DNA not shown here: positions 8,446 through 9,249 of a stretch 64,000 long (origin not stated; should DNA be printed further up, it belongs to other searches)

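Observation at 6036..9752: Putative extracytoplasmic redox/iron module: NOX/ferric-reductase + overlapping Cys/Ca-motif surface protein + ferritin-like DUF2202 lipoprotein + YhiN flavoprotein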

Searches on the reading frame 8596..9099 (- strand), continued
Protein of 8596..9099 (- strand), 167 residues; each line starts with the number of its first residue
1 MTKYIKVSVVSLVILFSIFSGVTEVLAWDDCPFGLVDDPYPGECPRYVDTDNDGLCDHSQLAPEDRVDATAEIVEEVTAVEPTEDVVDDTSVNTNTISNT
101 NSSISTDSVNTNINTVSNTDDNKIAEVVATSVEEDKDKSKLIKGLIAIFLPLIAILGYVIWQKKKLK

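Call 43: find_encoding_contigs(protein=P0048, flank=6000, max_places=2)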
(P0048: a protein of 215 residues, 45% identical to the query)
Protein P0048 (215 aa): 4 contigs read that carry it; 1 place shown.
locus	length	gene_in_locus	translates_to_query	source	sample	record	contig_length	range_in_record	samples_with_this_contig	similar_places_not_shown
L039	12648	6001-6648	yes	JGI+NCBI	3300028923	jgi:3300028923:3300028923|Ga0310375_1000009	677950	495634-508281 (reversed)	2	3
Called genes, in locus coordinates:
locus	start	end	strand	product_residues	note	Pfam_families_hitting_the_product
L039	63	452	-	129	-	PF00583:Acetyltransf_1, PF13673:Acetyltransf_10, PF13508:Acetyltransf_7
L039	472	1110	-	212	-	PF00149:Metallophos, PF12850:Metallophos_2, PF14582:Metallophos_3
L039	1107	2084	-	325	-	PF01798:Nop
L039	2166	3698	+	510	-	PF00587:tRNA-synt_2b, PF03129:HGTP_anticodon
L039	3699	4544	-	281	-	-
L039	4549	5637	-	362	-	PF21088:MS_channel_1st, PF00924:MS_channel_2nd, PF21082:MS_channel_3rd (weak)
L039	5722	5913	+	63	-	PF00313:CSD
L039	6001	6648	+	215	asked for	PF27309:MJ0753_N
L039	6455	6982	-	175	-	-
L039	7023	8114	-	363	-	PF03054:tRNA_Me_trans, PF20259:tRNA_Me_trans_M, PF20258:tRNA_Me_trans_C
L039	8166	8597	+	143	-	-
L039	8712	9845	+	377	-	PF06849:DUF1246, PF06973:DUF1297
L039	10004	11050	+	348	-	PF06849:DUF1246, PF06973:DUF1297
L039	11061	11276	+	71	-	-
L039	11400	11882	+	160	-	PF03946:Ribosomal_L11_N, PF00298:Ribosomal_L11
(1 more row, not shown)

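Call 44: predict_structure(alignment_id=A5)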
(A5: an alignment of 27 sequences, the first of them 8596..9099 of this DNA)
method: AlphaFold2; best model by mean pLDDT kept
length: 167 residues; sequences in the alignment: 27
mean_pLDDT: 65.2   pTM: 0.26
mean pLDDT of the five models: 65.2, 65.1, 64.8, 64.0, 63.6
residues with pLDDT >= 90: 23; 70-90: 25; 50-70: 98; < 50: 21
segments of 3 or more residues with pLDDT < 50: 40-42, 105-108
pLDDT, mean of each block of 10 residues (from residue 1): 80 88 56 51 54 62 63 58 61 54 51 55 54 61 87 95 87
secondary structure, 60 per line:
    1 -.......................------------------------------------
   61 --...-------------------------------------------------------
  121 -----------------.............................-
elements in order: H2-24 H138-166

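Call 47: search_protein_representatives(alignment_id=A5)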
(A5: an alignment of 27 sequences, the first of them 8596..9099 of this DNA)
Query: 27 sequences, 205 profile positions. Proteins with E-value up to 0.001 (for the whole library): 1246; up to 1e-10: 777; up to 1e-30: 223. The best 150 are listed.
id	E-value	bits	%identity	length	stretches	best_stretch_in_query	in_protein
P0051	1.1e-61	225.1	-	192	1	2-195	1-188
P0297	2.4e-61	223.9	-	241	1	3-199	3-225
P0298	5.6e-59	216.2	-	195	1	3-193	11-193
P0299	1.1e-56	208.7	-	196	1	2-195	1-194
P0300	1.9e-56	207.9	-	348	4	7-76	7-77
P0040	6.6e-55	202.9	-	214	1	7-198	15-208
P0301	7.1e-55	202.8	-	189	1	4-193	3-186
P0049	8.6e-54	199.3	-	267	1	3-195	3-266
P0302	4.2e-53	197.0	-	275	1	11-193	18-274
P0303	4.8e-53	196.8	-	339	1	8-198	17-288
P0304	7.1e-53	196.3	-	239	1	2-194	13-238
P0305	1.2e-52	195.6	-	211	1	9-193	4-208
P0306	1.3e-52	195.4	-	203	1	7-194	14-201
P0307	3.1e-52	194.2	-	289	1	2-197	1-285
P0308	9.1e-52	192.6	-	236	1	3-198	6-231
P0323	1.7e-47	178.7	-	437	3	2-93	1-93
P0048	3.6e-47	177.6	-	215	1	9-204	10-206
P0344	9.5e-44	166.5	-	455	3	6-75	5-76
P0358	3.9e-42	161.2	-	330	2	81-193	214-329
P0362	1.0e-41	159.8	-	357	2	55-198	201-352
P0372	1.0e-40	156.6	-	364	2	8-71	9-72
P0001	1.6e-39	152.6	-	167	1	5-123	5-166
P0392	1.8e-39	152.5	-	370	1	6-196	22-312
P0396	3.9e-39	151.4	-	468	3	7-77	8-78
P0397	4.3e-39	151.2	-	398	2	9-65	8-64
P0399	7.3e-39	150.5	-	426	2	3-192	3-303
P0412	8.1e-38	147.1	-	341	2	77-191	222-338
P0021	4.5e-36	141.4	-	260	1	8-191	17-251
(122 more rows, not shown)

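Call 48: search_protein_families(library=pfam, proteins=[P0323, P0344, P0396, P0397, P0399, P0372, P0358, P0362, P0412, P0392], max_evalue=0.01)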
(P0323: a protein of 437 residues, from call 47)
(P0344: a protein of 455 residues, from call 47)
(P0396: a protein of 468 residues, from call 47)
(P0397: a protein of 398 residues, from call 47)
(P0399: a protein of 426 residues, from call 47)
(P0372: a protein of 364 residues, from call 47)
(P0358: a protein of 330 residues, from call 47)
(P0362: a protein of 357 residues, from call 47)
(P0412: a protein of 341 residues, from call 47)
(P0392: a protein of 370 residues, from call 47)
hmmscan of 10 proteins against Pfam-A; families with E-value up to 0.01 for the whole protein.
P0323 (437 aa): 1 family
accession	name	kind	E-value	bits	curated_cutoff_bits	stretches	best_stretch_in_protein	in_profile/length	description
PF14358.11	DUF4405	-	0.00026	21.9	26.7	0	270-327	1-65/66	Domain of unknown function (DUF4405)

P0344 (455 aa): 0 families

P0396 (468 aa): 0 families

P0397 (398 aa): 1 family
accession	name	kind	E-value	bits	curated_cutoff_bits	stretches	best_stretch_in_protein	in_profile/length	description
PF11351.13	GTA_holin_3TM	-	0.0014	19.5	24.8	1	154-278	19-122/123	Holin of 3TMs, for gene-transfer release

P0399 (426 aa): 1 family
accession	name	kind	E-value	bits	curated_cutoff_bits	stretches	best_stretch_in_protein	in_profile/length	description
PF14358.11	DUF4405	-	0.0016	19.4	26.7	0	319-376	2-66/66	Domain of unknown function (DUF4405)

P0372 (364 aa): 0 families

P0358 (330 aa): 0 families

P0362 (357 aa): 2 families
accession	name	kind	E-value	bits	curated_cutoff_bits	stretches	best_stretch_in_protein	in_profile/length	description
PF13542.12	HTH_Tnp_ISL3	-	0.00019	21.3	27.4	0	71-90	22-41/51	Helix-turn-helix domain of transposase family ISL3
PF04967.18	HTH_10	-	0.0077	16.5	23.1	0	74-97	22-45/53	HTH DNA binding domain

P0412 (341 aa): 0 families

P0392 (370 aa): 0 families

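Call 53: find_related_loci(query=A5, collection=metagenome_contigs, flank=6000)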
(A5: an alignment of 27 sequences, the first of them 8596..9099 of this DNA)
Query A5 (167 aa) in metagenome_contigs; peptide patterns used: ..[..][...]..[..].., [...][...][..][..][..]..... (x = any residue, [..] = any of these).
600 stretches matched a pattern (row limit reached: there are more); 68 encode a relative of the query (tblastn E <= 1e-3); 68 distinct loci.
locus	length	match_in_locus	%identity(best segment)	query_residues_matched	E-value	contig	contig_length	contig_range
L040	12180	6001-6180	59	1-63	6e-24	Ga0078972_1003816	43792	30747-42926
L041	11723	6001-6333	39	1-119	1e-23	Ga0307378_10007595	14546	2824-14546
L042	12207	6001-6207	64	23-95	9e-24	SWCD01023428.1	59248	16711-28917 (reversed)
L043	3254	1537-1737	57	1-66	3e-23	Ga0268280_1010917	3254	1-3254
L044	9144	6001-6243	46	1-89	2e-22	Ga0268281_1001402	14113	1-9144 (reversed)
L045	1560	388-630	50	1-81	3e-22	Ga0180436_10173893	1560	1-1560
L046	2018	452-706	46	1-90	4e-22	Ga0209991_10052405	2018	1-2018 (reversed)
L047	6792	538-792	46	1-89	6e-22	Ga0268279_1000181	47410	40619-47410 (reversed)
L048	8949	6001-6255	46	1-89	6e-22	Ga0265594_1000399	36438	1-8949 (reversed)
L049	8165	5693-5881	53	1-66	6e-22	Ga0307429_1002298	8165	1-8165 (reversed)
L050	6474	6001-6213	49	3-73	7e-22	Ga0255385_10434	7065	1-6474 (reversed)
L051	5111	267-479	49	3-73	9e-22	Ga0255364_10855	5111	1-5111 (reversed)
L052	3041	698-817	78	27-66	1e-21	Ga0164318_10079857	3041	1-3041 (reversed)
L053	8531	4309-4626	42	21-124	4e-21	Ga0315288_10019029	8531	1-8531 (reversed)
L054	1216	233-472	51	1-85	2e-20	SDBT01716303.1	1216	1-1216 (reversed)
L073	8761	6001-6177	52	9-68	3e-15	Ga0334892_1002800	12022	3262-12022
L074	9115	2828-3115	35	29-122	3e-15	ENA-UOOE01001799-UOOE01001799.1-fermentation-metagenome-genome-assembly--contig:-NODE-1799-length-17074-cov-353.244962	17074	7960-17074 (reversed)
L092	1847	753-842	70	31-60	3e-11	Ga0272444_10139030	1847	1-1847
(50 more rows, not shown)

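Call 66: search_protein_families(library=pfam, proteins=[L092:864-1730:+, L040:4334-4993:+, L073:6558-7331:+, L041:10210-10794:-, L074:2379-2711:+, L074:3610-3924:+], max_evalue=0.05)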
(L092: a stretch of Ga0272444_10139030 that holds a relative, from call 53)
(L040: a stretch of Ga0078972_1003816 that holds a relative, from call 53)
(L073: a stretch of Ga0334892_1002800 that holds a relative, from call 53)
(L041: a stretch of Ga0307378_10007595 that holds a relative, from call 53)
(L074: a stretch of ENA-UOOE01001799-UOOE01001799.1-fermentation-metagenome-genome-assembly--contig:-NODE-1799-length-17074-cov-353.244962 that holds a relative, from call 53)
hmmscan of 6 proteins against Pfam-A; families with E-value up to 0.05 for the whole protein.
L092:864-1730:+ (288 aa): 14 families
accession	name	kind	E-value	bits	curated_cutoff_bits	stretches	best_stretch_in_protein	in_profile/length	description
PF12801.12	Fer4_5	-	4.3e-23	81.5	22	2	81-121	7-47/48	4Fe-4S binding domain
PF00037.32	Fer4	-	2.1e-08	34.1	21.1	1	220-239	2-21/24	4Fe-4S binding domain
PF12838.12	Fer4_7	-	2.1e-06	28.5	27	1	198-240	8-52/52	4Fe-4S dicluster domain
PF13237.11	Fer4_10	-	5.6e-06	26.6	25.5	1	219-262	2-52/53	4Fe-4S dicluster domain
PF12797.12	Fer4_2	-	1.1e-05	25.5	24.5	1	218-238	2-22/22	4Fe-4S binding domain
PF12837.12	Fer4_6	-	1.1e-05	25.5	25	1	219-239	2-22/24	4Fe-4S binding domain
PF13746.11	Fer4_18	-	1.5e-05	25.6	27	1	220-263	55-96/114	4Fe-4S dicluster domain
PF13187.11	Fer4_9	-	0.00014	22.2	27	2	225-264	1-49/52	4Fe-4S dicluster domain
PF13183.11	Fer4_8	-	0.00058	20.8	27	1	222-240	50-68/68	4Fe-4S dicluster domain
PF17179.9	Fer4_22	-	0.00078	20.7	27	1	211-240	66-95/95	4Fe-4S dicluster domain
PF25160.1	LdpA_Fe-S-bd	-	0.00078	19.6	27.6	1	198-239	9-41/49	LdpA Fe-S cluster-binding domain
PF13534.11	Fer4_17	-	0.003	18.5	22.2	1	222-241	42-61/61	4Fe-4S dicluster domain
PF12800.12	Fer4_4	-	0.0038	17.9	24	1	224-239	2-17/17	4Fe-4S binding domain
PF14697.11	Fer4_21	-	0.01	16.4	35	0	220-263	2-52/59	4Fe-4S dicluster domain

L040:4334-4993:+ (219 aa): 7 families
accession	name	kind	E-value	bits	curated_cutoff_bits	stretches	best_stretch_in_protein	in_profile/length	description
PF08281.18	Sigma70_r4_2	-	4.9e-16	58.5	25.7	1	160-212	2-54/54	Sigma-70, region 4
PF04542.20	Sigma70_r2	-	3.1e-14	53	24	1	71-136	1-69/71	Sigma-70 region 2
PF04545.22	Sigma70_r4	-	8.2e-11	41.7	24.1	1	166-214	2-50/50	Sigma-70, region 4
PF07638.17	Sigma70_ECF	-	3.3e-07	30.8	21.1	1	152-216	119-183/185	ECF sigma factor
PF20432.4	Xre-like-HTH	-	1.2e-05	25.9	25.8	1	168-211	9-49/63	Antitoxin Xre-like helix-turn-helix domain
PF13384.12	HTH_23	-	0.015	15.5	24.6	0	173-202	6-35/50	Homeodomain-like domain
PF12728.13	HTH_17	-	0.049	14.3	27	0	185-208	2-24/51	Helix-turn-helix domain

L073:6558-7331:+ (257 aa): 2 families
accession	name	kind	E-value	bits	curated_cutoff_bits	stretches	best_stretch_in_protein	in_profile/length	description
PF11694.13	DUF3290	-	0.0059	17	31.3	1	92-151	19-77/144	Protein of unknown function (DUF3290)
PF13567.11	DUF4131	-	0.021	15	31.6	1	91-144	5-50/165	Domain of unknown function (DUF4131)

L041:10210-10794:- (194 aa): 0 families

L074:2379-2711:+ (110 aa): 0 families

L074:3610-3924:+ (104 aa): 12 families
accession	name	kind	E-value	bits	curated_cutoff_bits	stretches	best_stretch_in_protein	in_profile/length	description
PF01022.26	HTH_5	-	5.7e-08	33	22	1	28-70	3-45/47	Bacterial regulatory protein, arsR family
PF12840.13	HTH_20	-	1.5e-06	28.5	27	1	28-71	5-49/51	Helix-turn-helix domain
PF25213.1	HVO_A0261_N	-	3.6e-05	24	35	1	27-78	11-62/86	HVO_A0261 N-terminal domain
PF21476.4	PF0610-like_N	-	0.00015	22.3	33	1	29-63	3-37/50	PF0610-like, N-terminal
PF08279.18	HTH_11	-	0.0002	21.6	25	1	30-68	3-43/55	HTH domain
PF13412.12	HTH_24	-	0.00061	19.8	21.9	1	45-70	22-47/48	Winged helix-turn-helix DNA-binding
PF24033.1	DUF7342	-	0.00082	19.8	31.6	1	28-89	5-66/150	Family of unknown function (DUF7342)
PF25212.1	HVO_A0114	-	0.0021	18.2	27.6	1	37-73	33-69/84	HVO_A0114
PF14947.12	HTH_45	-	0.0033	17.9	25.5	1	32-84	11-59/77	Winged helix-turn-helix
PF24270.1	HTH_Cmi2_C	-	0.0087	16.7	27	1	29-77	77-125/125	Cmi2, C-terminal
PF08461.16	HTH_12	-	0.021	15.2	21.4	1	38-71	11-48/66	Ribonuclease R winged-helix domain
PF01047.28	MarR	-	0.041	14.2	24.6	0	37-72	13-49/59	MarR family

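Call 74: search_protein_families(library=pfam, proteins=[L038:8679-9419:+, L001:1740-2186:+, L034:7791-8402:+, L038:5649-5990:+], max_evalue=0.05)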
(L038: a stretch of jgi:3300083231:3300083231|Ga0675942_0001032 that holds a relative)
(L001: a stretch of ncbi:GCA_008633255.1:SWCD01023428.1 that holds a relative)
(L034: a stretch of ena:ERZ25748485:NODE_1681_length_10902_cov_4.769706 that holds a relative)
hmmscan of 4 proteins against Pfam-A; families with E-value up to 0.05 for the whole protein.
L038:8679-9419:+ (246 aa): 2 families
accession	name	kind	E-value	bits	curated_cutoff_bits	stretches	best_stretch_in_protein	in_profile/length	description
PF09968.15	DUF2202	-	1.9e-61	207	22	1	79-239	1-161/162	Uncharacterized protein domain (DUF2202)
PF06175.17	MiaE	-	0.043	14.1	27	0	110-222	65-170/199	tRNA-(MS[2]IO[6]A)-hydroxylase (MiaE)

L001:1740-2186:+ (148 aa): 2 families
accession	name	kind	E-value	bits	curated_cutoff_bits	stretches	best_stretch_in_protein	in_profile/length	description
PF09968.15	DUF2202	-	0.001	19.3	22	1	30-78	9-56/162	Uncharacterized protein domain (DUF2202)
PF02915.23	Rubrerythrin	-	0.0036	18.1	22.8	1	24-146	1-135/137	Rubrerythrin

L034:7791-8402:+ (203 aa): 1 family
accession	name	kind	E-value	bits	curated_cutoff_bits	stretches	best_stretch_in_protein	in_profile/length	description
PF09968.15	DUF2202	-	0.0012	19.1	22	0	87-140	11-63/162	Uncharacterized protein domain (DUF2202)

L038:5649-5990:+ (113 aa): 1 family
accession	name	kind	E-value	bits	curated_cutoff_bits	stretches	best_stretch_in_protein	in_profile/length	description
PF03083.21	MtN3_slv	-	0.00029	21.2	23.7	1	50-95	19-64/87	Sugar efflux transporter for intercellular exchange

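Call 77: find_encoding_contigs(protein=P0003, flank=6000, max_places=1)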
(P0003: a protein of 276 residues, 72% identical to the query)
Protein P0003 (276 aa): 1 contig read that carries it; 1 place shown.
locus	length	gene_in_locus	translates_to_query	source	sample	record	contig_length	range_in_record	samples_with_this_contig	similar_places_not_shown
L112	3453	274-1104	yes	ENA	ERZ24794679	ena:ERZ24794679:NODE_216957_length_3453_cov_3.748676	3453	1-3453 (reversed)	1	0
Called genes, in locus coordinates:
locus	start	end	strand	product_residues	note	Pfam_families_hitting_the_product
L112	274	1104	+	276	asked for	PF00036:EF-hand_1 (faint), PF27309:MJ0753_N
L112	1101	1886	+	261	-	PF12801:Fer4_5, PF14697:Fer4_21 (faint), PF12801:Fer4_5 (weak), PF13237:Fer4_10 (weak), PF13187:Fer4_9 (weak)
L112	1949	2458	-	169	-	-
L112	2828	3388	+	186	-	-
